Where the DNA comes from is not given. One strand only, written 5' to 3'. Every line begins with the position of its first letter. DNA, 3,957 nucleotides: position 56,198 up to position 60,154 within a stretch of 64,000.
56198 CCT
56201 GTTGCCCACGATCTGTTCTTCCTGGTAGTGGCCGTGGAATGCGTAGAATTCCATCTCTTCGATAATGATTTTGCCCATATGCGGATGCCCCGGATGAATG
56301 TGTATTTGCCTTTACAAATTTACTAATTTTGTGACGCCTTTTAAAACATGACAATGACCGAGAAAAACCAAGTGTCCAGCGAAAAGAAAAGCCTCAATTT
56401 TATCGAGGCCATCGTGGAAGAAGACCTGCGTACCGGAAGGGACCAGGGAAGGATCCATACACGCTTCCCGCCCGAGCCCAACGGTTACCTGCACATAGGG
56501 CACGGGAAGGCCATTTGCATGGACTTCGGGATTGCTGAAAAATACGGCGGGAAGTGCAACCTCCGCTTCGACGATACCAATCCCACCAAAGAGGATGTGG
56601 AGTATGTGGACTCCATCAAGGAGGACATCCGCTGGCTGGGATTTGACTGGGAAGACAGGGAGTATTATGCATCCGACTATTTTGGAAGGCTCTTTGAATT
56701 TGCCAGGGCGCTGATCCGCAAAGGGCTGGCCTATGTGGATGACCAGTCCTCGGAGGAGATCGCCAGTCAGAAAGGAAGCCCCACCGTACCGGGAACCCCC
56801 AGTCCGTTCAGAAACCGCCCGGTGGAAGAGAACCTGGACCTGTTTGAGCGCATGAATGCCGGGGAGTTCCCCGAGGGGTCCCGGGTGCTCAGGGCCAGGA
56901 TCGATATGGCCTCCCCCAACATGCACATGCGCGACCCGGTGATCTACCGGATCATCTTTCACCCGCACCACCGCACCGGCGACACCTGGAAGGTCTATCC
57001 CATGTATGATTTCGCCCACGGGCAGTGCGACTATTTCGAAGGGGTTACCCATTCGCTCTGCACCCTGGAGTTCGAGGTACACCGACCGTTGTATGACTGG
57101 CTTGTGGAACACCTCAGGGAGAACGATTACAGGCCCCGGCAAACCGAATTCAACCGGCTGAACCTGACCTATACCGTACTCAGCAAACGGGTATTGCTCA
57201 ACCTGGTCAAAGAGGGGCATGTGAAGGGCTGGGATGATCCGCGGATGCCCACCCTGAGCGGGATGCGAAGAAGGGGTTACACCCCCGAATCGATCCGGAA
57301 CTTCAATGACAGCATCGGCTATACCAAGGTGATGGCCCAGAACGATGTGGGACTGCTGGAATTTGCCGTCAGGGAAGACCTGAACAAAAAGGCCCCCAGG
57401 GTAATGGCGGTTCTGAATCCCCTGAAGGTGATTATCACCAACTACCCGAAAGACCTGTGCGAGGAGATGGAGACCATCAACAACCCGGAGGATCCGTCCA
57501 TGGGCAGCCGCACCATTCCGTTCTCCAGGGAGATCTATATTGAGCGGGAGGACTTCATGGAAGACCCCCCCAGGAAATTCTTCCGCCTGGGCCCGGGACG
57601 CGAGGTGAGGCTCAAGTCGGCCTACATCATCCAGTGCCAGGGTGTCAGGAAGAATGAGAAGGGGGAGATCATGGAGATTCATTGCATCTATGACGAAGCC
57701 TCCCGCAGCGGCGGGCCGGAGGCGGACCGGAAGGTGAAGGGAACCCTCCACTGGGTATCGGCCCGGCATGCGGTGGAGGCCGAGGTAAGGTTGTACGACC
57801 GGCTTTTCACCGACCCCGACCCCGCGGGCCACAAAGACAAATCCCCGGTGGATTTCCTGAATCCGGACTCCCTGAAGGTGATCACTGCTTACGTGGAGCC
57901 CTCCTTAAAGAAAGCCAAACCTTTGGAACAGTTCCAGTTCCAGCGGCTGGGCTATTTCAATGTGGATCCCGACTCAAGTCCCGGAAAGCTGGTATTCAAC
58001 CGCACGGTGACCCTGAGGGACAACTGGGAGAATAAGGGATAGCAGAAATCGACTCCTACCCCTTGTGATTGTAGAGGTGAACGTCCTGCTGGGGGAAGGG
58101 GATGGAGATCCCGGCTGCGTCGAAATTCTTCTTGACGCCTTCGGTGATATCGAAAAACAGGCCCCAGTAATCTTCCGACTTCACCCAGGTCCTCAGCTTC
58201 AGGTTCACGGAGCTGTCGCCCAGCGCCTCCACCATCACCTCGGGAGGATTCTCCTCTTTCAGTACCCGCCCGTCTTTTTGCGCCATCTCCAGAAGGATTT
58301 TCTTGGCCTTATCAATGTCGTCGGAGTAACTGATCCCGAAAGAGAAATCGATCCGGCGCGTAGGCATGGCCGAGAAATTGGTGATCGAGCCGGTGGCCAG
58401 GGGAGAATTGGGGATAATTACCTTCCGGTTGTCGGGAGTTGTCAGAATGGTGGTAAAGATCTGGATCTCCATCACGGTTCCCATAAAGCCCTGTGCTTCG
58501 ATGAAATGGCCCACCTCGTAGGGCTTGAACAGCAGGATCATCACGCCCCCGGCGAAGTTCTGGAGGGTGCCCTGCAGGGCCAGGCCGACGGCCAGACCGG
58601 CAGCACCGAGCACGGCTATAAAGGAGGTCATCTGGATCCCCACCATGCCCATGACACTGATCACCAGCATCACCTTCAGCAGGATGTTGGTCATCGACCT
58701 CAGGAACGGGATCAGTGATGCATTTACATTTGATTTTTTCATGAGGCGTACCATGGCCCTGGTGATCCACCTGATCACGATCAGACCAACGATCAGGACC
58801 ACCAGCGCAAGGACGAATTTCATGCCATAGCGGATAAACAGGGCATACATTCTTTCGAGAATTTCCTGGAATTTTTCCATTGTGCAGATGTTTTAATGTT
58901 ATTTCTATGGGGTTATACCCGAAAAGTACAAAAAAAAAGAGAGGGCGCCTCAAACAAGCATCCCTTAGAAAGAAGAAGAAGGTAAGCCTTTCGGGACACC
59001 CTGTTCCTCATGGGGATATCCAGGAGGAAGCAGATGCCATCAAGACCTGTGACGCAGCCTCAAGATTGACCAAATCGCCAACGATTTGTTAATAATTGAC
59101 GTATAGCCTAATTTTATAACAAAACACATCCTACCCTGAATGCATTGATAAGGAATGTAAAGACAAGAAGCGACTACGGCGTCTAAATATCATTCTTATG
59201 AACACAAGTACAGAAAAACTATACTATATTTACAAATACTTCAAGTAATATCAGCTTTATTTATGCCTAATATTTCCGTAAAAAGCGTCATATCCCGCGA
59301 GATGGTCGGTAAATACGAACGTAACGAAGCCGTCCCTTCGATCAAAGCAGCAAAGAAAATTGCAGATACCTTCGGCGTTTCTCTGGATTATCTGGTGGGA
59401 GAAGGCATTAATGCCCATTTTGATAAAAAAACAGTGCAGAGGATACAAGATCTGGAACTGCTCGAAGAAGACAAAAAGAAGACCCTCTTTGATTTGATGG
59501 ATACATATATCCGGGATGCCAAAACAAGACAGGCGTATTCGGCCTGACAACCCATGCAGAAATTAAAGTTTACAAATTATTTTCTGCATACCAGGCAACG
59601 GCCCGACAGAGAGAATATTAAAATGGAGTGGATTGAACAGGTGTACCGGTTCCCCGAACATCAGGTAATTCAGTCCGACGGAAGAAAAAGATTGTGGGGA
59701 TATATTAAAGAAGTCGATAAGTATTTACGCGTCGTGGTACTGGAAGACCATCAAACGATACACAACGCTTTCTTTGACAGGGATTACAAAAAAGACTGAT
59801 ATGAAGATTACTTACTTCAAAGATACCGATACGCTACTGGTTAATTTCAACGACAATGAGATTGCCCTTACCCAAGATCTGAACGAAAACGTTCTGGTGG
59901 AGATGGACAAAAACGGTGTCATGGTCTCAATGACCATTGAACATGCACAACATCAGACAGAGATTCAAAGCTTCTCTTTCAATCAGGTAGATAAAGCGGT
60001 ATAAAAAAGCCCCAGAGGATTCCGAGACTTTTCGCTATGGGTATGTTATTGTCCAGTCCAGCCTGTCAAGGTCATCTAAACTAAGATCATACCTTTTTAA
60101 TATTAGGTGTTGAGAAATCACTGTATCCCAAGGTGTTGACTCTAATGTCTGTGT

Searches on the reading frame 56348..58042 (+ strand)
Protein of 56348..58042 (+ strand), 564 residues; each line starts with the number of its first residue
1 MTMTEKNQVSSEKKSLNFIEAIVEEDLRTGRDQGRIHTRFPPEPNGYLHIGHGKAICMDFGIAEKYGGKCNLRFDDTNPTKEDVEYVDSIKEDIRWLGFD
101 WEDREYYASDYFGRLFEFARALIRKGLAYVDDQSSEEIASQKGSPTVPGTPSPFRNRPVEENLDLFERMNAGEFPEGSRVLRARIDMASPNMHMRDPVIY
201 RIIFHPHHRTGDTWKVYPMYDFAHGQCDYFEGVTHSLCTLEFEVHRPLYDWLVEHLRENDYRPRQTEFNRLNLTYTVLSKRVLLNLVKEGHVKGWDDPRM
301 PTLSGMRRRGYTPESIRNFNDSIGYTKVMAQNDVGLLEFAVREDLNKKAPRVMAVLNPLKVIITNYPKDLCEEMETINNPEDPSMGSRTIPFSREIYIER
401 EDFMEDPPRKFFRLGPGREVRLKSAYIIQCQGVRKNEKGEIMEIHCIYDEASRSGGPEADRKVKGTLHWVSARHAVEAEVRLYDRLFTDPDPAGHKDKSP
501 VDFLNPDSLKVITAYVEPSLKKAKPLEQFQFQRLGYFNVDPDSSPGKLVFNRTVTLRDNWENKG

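Call 36: search_protein_families(library=pfam, proteins=[window:56348-58042:+], max_evalue=0.001)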
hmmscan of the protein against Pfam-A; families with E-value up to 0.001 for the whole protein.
window:56348-58042:+ (564 aa): 3 families
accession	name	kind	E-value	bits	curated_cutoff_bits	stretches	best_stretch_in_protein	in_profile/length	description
PF00749.27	tRNA-synt_1c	-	3.9e-101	338.5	23.4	1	36-346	2-313/314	tRNA synthetases class I (E and Q), catalytic domain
PF03950.23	tRNA-synt_1c_C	-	2.4e-31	108.2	23.9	1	349-449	1-91/91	tRNA synthetases class I (E and Q), anti-codon binding domain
PF20974.2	tRNA-synt_1c_C2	-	9.2e-25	87.6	23.9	1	466-540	1-69/69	tRNA synthetases class I (E and Q), anti-codon binding domain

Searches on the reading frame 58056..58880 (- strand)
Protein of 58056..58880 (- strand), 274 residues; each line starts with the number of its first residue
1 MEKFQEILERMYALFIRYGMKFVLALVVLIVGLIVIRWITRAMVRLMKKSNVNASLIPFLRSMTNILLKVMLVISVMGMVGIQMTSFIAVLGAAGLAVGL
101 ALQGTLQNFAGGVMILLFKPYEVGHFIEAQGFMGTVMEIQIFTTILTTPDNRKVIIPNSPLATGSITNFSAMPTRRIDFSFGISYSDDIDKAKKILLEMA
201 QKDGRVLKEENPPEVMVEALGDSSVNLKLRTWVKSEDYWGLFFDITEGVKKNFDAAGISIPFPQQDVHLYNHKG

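Call 36: search_protein_families(library=pfam, proteins=[window:58056-58880:-], max_evalue=0.001)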
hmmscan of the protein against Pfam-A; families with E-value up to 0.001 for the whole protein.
window:58056-58880:- (274 aa): 4 families
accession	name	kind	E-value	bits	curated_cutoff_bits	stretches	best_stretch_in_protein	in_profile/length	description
PF00924.24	MS_channel_2nd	-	1.4e-20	73.6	20.2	1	105-170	2-67/68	Mechanosensitive ion channel, beta-domain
PF21082.3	MS_channel_3rd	-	2.1e-18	66.9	21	1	177-260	1-88/88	Mechanosensitive ion channel MscS, C-terminal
PF05552.17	MS_channel_1st_1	-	1.4e-08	34.9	22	1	8-53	3-48/50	Mechanosensitive ion channel, conserved TM helix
PF21088.3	MS_channel_1st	-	1.3e-05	25.5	23.1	1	64-103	3-42/42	Mechanosensitive ion channel, transmembrane helices 2/3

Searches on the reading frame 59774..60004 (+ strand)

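Call 20: search_protein_families(library=ncbifam, proteins=[window:59774-60004:+], max_evalue=0.01)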
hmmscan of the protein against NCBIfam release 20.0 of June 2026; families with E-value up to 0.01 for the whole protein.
window:59774-60004:+ (76 aa): 0 families

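Call 36: search_protein_families(library=pfam, proteins=[window:59774-60004:+], max_evalue=0.001)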
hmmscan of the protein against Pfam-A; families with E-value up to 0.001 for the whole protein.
window:59774-60004:+ (76 aa): 1 family
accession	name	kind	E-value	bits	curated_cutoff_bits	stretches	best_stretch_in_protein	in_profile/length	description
PF10049.14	DUF2283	-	1.3e-13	51.3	23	1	11-58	1-48/49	Protein of unknown function (DUF2283)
